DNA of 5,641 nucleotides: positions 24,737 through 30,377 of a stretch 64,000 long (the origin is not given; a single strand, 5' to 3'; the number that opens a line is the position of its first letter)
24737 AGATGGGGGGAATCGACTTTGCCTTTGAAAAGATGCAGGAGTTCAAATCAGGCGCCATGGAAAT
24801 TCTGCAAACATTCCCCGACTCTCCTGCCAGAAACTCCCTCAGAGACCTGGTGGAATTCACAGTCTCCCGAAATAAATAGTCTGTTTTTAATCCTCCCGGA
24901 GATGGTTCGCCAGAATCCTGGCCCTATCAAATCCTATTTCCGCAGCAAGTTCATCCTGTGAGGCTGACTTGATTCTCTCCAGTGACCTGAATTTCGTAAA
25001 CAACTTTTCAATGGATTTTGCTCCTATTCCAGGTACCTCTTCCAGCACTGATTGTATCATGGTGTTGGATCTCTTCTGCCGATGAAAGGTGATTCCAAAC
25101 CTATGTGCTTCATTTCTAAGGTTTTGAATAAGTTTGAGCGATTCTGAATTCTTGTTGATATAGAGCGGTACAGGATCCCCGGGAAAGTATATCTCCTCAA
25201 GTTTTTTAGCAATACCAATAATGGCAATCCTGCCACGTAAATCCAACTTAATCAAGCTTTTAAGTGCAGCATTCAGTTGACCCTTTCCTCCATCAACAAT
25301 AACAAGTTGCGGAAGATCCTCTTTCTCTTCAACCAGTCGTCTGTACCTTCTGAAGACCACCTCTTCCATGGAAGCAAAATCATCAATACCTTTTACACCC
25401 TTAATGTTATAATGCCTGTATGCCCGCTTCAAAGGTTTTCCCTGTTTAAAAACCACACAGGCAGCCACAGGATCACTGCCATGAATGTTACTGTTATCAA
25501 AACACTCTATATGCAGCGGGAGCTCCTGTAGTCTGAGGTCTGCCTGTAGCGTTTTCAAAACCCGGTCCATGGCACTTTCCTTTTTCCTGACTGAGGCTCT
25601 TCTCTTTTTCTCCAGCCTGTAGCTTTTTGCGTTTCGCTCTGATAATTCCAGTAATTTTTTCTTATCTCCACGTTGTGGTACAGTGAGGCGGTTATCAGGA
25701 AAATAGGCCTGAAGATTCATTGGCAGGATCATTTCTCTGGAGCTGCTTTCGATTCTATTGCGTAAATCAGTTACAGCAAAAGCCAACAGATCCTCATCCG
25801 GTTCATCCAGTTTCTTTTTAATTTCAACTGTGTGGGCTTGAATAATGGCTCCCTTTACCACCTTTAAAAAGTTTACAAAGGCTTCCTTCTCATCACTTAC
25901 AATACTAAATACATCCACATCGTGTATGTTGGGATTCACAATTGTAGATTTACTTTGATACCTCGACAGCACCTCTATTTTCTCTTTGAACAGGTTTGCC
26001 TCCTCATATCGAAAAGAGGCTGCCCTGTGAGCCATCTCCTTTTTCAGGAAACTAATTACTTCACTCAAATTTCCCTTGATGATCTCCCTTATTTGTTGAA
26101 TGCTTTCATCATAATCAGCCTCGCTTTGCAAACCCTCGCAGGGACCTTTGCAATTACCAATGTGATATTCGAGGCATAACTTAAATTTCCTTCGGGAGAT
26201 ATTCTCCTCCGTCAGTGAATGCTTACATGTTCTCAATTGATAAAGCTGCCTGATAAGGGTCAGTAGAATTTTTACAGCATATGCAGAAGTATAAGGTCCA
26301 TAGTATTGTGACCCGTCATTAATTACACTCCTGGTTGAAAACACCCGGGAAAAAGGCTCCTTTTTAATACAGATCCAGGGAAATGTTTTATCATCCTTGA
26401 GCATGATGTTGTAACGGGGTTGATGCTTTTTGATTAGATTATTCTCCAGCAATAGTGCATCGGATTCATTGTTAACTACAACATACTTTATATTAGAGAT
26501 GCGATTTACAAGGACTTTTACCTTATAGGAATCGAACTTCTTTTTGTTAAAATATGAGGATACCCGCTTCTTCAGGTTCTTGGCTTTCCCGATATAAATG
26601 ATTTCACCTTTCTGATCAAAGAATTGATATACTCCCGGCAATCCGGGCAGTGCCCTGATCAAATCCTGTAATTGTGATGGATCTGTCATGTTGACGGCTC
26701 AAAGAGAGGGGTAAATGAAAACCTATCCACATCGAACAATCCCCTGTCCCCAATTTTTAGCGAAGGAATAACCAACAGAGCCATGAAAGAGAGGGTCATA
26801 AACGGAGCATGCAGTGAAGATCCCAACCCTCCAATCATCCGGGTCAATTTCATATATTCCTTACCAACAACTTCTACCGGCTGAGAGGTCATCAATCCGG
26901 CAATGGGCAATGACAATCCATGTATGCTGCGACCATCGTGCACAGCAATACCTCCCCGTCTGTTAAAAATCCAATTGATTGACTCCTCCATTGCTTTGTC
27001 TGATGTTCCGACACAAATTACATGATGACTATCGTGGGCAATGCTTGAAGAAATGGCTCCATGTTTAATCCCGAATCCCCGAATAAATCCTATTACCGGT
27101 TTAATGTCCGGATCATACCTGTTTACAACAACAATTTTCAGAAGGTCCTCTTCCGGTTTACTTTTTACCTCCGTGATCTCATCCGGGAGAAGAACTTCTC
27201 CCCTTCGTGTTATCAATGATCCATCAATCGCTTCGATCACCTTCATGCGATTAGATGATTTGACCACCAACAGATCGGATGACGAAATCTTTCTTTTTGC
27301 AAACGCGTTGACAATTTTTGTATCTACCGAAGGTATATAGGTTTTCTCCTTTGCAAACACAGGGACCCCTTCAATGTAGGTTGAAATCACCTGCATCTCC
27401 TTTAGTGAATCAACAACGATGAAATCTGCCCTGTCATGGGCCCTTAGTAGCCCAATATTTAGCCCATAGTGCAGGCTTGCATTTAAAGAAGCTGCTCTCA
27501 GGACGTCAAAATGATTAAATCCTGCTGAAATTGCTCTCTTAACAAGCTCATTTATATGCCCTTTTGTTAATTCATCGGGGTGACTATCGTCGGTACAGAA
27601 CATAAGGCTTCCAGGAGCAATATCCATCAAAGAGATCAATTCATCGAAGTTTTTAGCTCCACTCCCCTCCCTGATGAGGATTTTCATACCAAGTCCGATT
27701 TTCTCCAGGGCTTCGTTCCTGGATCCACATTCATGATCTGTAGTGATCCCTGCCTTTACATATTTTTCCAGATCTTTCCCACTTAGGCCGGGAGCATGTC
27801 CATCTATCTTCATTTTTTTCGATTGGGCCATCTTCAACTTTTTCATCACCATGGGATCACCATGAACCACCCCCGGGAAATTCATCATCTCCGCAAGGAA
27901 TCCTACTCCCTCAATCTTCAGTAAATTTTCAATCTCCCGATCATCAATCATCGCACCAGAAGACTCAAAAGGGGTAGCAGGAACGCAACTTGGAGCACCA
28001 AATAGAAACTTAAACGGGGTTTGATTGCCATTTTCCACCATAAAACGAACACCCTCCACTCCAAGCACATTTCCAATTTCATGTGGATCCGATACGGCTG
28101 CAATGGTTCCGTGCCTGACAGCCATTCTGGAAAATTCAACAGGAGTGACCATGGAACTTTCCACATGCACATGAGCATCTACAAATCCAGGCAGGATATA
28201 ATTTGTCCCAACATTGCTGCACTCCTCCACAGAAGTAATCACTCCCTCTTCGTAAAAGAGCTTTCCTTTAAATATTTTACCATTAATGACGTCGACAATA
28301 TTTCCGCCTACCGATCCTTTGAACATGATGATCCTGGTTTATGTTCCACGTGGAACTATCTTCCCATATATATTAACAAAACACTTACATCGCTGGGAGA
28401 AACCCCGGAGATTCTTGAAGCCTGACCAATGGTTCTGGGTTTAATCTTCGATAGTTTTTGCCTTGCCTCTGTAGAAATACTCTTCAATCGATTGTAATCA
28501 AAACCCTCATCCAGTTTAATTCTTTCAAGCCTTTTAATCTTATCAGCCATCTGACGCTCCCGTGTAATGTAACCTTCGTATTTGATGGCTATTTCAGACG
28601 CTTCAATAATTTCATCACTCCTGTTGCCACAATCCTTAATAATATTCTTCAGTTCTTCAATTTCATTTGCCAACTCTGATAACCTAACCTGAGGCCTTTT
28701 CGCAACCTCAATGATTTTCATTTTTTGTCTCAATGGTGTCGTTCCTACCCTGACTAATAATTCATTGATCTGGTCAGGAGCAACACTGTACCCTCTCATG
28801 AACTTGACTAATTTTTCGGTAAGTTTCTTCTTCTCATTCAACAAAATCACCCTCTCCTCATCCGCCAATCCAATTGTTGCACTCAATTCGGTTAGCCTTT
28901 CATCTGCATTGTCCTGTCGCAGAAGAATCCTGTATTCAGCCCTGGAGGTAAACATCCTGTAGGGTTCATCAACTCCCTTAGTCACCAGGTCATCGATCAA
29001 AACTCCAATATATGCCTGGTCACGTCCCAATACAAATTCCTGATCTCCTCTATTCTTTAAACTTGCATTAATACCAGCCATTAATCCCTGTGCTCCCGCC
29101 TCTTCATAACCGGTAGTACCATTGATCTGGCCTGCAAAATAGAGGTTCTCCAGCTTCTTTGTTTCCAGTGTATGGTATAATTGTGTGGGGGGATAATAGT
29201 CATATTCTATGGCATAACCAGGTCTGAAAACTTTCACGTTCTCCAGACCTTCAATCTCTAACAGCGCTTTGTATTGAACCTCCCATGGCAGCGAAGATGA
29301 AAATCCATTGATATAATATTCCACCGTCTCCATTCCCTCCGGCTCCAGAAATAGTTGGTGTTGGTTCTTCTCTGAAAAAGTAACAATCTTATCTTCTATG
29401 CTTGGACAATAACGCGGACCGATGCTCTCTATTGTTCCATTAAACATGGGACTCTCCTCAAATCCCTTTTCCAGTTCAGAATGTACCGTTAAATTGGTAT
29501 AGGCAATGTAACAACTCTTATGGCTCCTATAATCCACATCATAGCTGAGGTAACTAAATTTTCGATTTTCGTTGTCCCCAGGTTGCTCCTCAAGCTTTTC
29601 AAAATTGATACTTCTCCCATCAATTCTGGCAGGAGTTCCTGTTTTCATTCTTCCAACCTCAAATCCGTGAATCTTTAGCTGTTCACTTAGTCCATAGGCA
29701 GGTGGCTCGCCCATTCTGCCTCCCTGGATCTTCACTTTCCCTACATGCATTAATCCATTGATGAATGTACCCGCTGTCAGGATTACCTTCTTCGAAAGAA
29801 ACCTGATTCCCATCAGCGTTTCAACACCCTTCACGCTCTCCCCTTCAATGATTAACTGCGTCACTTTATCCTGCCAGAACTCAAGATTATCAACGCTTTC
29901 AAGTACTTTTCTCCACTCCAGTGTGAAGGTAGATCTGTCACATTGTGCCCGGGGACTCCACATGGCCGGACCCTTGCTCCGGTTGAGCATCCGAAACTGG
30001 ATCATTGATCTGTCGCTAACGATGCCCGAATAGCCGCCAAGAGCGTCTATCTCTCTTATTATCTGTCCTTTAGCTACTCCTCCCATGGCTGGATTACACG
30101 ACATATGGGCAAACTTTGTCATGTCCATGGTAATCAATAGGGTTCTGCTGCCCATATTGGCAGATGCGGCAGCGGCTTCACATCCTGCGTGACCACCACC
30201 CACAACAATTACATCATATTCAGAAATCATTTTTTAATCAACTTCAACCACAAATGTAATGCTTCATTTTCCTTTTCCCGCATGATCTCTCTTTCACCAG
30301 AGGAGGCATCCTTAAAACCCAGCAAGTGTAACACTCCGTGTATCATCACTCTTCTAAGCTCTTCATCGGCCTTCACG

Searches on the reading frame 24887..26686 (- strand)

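Call 91: search_protein_families(library=pfam, proteins=[window:24887-26686:-], max_evalue=0.00001)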
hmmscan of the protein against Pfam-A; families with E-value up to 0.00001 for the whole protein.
window:24887-26686:- (599 aa): 3 families
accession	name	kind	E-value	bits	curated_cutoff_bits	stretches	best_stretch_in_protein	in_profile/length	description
PF08459.17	UvrC_RNaseH_dom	-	3.2e-53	180.3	22.3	1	382-532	2-159/159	UvrC RNAse H endonuclease domain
PF22920.2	UvrC_RNaseH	-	8.4e-16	58.4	24.3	1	256-356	1-112/116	UvrC Ribonuclease H-like domain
PF01541.30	GIY-YIG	-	1.8e-12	47.8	22.6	1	18-93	3-78/78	GIY-YIG catalytic domain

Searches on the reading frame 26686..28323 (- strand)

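Call 91: search_protein_families(library=pfam, proteins=[window:26686-28323:-], max_evalue=0.00001)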
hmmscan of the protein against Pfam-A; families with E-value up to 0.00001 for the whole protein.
window:26686-28323:- (545 aa): 2 families
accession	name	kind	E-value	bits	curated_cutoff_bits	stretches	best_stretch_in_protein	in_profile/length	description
PF13382.11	Adenine_deam_C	-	4.9e-53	179.4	27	1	370-535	2-168/169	Adenine deaminase C-terminal domain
PF01979.26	Amidohydro_1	-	7.2e-33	114.7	25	1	42-321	1-344/345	Amidohydrolase family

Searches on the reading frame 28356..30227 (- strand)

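Call 91: search_protein_families(library=pfam, proteins=[window:28356-30227:-], max_evalue=0.00001)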
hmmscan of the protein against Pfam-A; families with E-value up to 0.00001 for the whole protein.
window:28356-30227:- (623 aa): 4 families
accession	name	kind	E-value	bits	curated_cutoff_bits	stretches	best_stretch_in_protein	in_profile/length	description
PF01134.28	GIDA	-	2.6e-159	530.9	22.1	1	5-394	1-389/391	Glucose inhibited division protein A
PF13932.14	SAM_GIDA_C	-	1.7e-25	89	27.1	1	563-618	2-57/57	tRNA modifying enzyme MnmG/GidA C-terminal helical bundle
PF21680.2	GIDA_C_1st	-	1.5e-17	64.5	24.7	1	457-558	1-96/96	tRNA modifying enzyme MnmG/GidA C-terminal helical domain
PF12831.13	FAD_oxidored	-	7.2e-06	26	27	0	5-33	1-29/416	FAD dependent oxidoreductase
